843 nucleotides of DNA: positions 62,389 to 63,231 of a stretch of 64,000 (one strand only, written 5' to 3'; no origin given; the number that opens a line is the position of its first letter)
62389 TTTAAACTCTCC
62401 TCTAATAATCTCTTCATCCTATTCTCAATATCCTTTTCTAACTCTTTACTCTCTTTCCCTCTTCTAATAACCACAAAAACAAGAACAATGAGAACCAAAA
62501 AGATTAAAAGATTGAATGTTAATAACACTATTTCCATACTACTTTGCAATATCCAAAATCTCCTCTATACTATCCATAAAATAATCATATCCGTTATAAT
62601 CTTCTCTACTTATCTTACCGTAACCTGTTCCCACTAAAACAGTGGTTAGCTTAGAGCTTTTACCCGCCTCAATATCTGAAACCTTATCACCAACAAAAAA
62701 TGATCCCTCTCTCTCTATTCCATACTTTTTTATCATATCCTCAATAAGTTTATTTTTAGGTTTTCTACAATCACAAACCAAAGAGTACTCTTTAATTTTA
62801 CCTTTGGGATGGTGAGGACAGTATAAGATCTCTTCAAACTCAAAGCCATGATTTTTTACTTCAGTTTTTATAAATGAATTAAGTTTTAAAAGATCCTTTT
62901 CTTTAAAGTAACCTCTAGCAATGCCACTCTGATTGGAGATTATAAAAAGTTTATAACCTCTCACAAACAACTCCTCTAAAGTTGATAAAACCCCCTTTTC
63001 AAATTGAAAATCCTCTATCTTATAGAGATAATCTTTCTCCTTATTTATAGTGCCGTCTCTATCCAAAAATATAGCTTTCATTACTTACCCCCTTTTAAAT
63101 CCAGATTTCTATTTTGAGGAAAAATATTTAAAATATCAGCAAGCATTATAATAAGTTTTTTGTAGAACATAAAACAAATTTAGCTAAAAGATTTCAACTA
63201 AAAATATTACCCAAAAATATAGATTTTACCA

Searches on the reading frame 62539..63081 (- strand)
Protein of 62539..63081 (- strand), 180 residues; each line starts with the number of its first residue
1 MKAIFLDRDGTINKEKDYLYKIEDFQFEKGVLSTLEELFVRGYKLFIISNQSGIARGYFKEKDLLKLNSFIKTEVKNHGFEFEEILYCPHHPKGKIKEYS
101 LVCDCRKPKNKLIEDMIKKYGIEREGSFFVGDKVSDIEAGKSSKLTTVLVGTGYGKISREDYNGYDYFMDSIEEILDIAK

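Call 43: find_encoding_contigs(protein=window:62539-63081:-, flank=10000, max_places=3)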
Protein window:62539-63081:- (180 aa): 4 contigs read that carry it; 3 places shown.
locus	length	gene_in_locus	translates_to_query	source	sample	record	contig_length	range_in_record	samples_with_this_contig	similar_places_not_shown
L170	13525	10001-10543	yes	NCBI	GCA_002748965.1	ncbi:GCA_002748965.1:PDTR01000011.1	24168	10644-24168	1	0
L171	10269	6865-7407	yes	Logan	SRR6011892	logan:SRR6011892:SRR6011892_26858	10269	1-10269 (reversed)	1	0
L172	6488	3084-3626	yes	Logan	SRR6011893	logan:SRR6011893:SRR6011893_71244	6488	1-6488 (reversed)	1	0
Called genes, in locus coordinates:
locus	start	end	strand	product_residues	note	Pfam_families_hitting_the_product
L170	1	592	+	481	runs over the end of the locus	PF07364:DUF1485, PF07171:MlrC_C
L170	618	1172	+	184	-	PF02698:DUF218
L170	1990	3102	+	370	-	PF01547:SBP_bac_1, PF13416:SBP_bac_8, PF13531:SBP_bac_11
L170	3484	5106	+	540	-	PF00528:BPD_transp_1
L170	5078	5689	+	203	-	PF00005:ABC_tran, PF13304:AAA_21 (faint)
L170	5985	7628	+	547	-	PF00916:Sulfate_transp, PF16983:MFS_MOT1 (weak), PF01740:STAS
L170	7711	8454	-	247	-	PF03613:EIID-AGA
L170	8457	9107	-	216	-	-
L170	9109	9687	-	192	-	-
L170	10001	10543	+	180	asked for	PF00702:Hydrolase (faint), PF08645:PNK3P, PF13419:HAD_2 (weak), PF13242:Hydrolase_like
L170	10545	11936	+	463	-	PF02646:RmuC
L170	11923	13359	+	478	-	PF00206:Lyase_1, PF10415:FumaraseC_C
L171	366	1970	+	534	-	PF00528:BPD_transp_1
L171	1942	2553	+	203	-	PF00005:ABC_tran, PF13304:AAA_21 (faint)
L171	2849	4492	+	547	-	PF00916:Sulfate_transp, PF16983:MFS_MOT1 (weak), PF01740:STAS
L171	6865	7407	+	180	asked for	PF00702:Hydrolase (faint), PF08645:PNK3P, PF13419:HAD_2 (weak), PF13242:Hydrolase_like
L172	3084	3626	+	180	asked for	PF00702:Hydrolase (faint), PF08645:PNK3P, PF13419:HAD_2 (weak), PF13242:Hydrolase_like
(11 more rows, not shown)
